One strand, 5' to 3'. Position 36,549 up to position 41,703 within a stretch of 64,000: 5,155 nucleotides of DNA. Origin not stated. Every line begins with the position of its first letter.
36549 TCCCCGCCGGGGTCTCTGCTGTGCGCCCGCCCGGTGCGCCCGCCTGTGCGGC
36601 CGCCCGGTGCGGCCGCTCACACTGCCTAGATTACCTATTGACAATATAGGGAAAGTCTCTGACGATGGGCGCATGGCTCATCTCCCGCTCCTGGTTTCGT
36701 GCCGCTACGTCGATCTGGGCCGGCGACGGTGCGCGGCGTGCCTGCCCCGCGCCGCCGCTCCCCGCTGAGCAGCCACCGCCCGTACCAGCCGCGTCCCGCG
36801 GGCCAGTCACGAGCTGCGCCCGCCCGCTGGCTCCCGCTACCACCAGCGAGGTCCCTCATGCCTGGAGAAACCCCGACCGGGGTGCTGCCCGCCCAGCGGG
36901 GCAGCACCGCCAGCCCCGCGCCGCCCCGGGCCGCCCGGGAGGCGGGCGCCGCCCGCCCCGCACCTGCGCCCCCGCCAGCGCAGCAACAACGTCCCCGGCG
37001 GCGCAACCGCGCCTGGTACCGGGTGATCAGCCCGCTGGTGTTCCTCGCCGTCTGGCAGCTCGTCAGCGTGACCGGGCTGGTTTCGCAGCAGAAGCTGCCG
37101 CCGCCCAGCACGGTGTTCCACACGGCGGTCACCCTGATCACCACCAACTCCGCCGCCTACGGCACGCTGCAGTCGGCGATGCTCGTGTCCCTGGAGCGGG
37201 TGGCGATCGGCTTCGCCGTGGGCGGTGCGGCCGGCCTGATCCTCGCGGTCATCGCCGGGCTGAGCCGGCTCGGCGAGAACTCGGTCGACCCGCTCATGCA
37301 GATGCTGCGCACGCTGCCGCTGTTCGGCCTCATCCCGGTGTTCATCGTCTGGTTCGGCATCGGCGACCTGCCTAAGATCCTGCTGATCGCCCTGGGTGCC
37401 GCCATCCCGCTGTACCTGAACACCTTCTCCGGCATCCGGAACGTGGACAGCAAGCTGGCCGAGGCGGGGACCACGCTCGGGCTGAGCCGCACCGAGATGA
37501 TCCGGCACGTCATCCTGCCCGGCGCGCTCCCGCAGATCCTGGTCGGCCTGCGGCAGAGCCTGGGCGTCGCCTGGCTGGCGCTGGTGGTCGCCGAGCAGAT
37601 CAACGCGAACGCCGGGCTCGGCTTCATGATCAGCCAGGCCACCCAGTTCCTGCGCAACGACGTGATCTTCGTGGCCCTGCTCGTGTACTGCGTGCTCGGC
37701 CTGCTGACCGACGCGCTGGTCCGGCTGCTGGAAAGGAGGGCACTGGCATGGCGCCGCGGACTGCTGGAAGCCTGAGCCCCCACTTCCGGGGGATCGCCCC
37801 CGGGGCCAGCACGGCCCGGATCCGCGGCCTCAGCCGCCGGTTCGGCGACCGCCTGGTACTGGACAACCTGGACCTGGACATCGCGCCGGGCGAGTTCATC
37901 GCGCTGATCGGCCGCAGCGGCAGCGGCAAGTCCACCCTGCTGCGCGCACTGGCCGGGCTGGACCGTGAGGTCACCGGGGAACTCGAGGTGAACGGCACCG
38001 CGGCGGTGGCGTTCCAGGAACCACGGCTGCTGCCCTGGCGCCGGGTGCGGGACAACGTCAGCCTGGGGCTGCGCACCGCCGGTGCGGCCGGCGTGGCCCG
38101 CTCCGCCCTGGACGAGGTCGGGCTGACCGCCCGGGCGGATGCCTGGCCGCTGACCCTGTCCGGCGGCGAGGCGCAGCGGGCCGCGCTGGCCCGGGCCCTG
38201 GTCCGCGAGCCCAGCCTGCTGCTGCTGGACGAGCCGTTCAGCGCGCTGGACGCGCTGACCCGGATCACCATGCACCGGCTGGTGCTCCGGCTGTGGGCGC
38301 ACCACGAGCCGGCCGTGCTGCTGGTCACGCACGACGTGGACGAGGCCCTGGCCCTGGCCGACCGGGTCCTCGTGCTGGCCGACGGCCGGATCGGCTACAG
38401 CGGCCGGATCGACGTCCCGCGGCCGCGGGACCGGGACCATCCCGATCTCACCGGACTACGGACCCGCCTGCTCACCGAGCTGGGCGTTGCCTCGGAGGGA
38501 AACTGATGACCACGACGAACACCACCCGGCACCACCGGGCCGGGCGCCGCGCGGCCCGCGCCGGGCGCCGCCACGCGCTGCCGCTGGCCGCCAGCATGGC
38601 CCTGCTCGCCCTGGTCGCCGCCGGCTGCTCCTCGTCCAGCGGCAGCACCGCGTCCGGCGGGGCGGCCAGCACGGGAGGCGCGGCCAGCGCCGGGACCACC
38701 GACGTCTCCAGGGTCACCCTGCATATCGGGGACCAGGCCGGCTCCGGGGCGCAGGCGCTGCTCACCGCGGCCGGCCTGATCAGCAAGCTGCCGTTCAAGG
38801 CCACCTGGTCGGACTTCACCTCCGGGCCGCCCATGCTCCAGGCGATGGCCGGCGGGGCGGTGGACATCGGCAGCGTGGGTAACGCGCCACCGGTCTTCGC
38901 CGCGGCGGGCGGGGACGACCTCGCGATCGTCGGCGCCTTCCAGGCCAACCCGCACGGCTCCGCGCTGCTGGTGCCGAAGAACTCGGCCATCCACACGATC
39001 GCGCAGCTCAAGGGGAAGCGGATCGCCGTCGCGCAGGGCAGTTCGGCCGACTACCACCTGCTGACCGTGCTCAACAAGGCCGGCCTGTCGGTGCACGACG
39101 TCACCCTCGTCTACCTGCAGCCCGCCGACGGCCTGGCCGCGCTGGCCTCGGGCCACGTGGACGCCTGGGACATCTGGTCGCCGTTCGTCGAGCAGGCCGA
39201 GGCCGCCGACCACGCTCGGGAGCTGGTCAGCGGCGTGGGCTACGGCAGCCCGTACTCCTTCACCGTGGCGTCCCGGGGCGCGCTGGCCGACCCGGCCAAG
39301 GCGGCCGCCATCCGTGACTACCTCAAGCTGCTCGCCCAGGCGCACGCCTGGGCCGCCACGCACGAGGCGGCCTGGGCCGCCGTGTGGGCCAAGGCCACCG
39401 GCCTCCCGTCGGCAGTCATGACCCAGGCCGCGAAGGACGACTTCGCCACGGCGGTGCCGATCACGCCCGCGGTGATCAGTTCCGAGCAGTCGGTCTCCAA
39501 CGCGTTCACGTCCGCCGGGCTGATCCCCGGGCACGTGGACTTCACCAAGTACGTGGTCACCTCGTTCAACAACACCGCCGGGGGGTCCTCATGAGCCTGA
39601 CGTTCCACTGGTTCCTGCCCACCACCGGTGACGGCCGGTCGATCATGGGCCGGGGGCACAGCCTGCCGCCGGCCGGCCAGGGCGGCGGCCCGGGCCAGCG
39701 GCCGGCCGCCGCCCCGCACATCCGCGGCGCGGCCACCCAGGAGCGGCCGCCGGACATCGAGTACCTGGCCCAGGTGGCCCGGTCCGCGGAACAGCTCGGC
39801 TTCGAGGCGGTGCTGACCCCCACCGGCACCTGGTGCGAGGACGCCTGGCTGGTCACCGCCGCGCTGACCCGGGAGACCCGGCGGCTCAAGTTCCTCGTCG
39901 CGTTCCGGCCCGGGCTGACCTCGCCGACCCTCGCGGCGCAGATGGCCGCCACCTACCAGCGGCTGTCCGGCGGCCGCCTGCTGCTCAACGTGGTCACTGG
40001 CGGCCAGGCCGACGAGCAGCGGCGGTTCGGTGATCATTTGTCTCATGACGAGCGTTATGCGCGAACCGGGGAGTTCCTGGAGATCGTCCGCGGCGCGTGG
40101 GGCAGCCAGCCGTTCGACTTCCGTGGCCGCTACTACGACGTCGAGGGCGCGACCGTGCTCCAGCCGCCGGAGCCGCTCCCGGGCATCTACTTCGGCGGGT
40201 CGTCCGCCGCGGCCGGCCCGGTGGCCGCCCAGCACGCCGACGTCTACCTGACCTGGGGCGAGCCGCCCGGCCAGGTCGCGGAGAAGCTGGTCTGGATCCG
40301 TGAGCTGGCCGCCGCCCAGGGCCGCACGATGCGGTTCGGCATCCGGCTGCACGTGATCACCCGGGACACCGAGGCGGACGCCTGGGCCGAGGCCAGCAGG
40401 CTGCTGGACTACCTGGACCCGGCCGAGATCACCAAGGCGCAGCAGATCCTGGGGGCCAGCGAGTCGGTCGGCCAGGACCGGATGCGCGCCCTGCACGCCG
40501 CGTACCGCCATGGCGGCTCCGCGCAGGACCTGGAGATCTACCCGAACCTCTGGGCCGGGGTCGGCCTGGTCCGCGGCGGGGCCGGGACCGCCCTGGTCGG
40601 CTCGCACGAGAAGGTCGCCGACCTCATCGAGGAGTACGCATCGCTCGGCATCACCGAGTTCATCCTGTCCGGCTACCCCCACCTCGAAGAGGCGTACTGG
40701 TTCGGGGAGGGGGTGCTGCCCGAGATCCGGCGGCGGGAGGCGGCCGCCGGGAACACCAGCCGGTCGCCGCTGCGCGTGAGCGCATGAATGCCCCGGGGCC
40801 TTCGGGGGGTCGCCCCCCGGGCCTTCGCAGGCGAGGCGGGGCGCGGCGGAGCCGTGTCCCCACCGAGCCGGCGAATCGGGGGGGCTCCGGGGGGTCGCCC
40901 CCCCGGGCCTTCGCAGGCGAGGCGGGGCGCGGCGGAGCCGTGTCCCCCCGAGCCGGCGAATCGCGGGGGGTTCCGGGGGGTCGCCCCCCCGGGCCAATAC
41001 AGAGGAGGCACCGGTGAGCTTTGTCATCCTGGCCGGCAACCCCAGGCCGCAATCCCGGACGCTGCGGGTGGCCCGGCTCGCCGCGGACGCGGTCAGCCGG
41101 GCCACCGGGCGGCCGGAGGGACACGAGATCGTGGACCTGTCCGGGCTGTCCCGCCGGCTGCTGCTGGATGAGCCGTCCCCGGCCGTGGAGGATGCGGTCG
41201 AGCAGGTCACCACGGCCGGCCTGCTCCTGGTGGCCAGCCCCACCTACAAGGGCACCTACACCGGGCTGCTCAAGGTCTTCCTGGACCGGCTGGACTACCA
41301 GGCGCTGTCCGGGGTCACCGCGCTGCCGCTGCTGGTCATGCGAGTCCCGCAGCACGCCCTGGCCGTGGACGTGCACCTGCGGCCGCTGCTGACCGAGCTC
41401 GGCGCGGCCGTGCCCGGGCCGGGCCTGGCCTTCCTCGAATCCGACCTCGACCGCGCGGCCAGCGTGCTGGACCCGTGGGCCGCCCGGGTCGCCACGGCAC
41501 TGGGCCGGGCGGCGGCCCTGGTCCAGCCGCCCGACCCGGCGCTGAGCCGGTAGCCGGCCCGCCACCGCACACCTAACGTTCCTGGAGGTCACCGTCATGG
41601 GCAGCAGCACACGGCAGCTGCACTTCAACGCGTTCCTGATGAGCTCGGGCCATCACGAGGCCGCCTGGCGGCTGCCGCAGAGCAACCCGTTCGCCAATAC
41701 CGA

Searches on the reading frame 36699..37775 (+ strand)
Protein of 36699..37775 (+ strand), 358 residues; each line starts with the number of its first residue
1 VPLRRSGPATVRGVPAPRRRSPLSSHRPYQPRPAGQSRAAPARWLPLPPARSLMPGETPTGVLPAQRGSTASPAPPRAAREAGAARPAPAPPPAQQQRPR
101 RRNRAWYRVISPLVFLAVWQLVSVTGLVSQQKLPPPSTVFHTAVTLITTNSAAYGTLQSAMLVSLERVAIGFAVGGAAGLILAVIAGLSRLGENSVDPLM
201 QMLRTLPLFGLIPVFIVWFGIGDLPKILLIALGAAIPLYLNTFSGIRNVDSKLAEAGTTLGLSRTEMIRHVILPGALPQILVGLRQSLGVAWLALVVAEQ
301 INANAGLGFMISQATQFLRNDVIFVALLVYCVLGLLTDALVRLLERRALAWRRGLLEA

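Call 82: search_protein_families(library=pfam, proteins=[window:36699-37775:+])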
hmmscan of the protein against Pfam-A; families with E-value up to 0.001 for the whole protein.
window:36699-37775:+ (358 aa): 1 family
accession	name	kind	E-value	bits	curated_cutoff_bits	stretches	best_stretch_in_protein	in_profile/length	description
PF00528.27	BPD_transp_1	-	5.8e-33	114.6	26.4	1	179-347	1-181/184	Binding-protein-dependent transport system inner membrane component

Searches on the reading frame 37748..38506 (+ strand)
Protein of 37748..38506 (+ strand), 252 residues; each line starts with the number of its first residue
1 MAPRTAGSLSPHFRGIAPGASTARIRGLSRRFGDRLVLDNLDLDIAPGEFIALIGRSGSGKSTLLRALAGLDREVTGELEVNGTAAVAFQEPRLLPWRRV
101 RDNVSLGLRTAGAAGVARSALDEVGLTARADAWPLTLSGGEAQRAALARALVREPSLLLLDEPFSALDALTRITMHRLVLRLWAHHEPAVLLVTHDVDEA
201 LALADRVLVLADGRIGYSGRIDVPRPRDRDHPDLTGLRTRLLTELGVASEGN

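Call 82: search_protein_families(library=pfam, proteins=[window:37748-38506:+])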
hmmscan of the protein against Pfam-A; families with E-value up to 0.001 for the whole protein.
window:37748-38506:+ (252 aa): 8 families
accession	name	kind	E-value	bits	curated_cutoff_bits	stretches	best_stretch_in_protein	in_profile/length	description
PF00005.33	ABC_tran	-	3.2e-27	96.2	25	1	38-164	1-136/137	ABC transporter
PF13304.12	AAA_21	-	9e-09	36.2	27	1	50-82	1-36/304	AAA domain, putative AbiEii toxin, Type IV TA system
PF13401.12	AAA_22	-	6.9e-05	23.6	27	1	49-162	6-92/130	AAA domain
PF13555.12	AAA_29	-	9.6e-05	22.5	27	1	42-69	16-43/61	P-loop containing region of AAA domain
PF20703.3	nSTAND1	-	0.00019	21.6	27.1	1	45-109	30-89/379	Novel STAND NTPase 1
PF09818.15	ABC_ATPase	-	0.00024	20.7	23.2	0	138-180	159-202/283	P-loop domain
PF13191.12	AAA_16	-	0.00068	20.6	32.6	0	49-161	25-139/167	AAA ATPase domain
PF03193.22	RsgA_GTPase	-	0.00088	19.6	30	0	47-78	106-136/174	RsgA GTPase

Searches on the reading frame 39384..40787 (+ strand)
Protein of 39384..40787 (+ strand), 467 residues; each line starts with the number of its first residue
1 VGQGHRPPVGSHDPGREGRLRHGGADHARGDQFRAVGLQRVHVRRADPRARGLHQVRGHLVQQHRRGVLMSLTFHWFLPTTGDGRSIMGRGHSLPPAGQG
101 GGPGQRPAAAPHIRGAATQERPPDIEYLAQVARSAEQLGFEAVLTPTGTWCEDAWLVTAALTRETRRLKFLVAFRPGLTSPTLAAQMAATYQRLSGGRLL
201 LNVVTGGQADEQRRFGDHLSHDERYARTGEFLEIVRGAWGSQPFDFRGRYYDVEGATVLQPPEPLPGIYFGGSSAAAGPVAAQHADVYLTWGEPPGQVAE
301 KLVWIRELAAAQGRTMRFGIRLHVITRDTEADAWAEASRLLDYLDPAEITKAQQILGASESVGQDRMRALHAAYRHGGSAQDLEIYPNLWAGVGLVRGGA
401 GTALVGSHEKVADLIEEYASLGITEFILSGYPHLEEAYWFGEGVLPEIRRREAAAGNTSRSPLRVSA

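Call 82: search_protein_families(library=pfam, proteins=[window:39384-40787:+])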
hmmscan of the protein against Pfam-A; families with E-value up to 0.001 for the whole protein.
window:39384-40787:+ (467 aa): 1 family
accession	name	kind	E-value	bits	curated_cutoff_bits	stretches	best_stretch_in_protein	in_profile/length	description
PF00296.26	Bac_luciferase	-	1.2e-73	248.7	27.9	1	117-424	15-313/314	Luciferase-like monooxygenase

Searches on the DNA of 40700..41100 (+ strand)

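Call 24: search_rna_families(source=window, start=40700, end=41100, threshold=evalue, max_evalue=10)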
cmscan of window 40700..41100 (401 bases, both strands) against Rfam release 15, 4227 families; matches with E-value up to 10: 2.
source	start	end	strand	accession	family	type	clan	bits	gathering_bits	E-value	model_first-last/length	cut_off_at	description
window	40959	41040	+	RF02937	Clostridiales-2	Gene; sRNA;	-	16.3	58.6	0.31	1-82/82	no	Clostridiales-2 RNA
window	40738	40775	-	RF02468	Ms_IGR-4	Gene; sRNA;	-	15.6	55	5.2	1-38/38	no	Mycobacterium sRNA Ms_IGR-4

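Call 89: search_dna_similar(query=window:40908-41005:+, collection=plasmids, mode=distant, max_evalue=0.001, max_rows=15)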
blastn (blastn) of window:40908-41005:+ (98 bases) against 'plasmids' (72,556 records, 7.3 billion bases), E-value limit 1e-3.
No match.

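Call 90: search_dna_similar(query=window:40908-41005:+, collection=phages, mode=distant, max_evalue=0.001, max_rows=15)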
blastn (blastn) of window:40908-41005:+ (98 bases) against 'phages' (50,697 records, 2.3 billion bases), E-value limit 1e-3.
No match.

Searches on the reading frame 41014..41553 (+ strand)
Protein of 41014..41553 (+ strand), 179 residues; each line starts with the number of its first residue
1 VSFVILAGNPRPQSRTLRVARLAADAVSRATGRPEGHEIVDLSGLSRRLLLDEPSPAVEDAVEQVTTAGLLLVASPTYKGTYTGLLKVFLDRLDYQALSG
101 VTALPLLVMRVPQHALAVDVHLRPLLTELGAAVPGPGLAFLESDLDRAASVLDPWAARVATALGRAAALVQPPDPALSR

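Call 82: search_protein_families(library=pfam, proteins=[window:41014-41553:+])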
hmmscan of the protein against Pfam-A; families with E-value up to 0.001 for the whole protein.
window:41014-41553:+ (179 aa): 2 families
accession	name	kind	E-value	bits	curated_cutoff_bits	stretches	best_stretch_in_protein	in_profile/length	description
PF03358.20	FMN_red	-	1.2e-24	87.1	24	1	1-140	1-146/152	NADPH-dependent FMN reductase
PF02525.22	Flavodoxin_2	-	0.00094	19.4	27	0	1-92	1-102/198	Flavodoxin-like fold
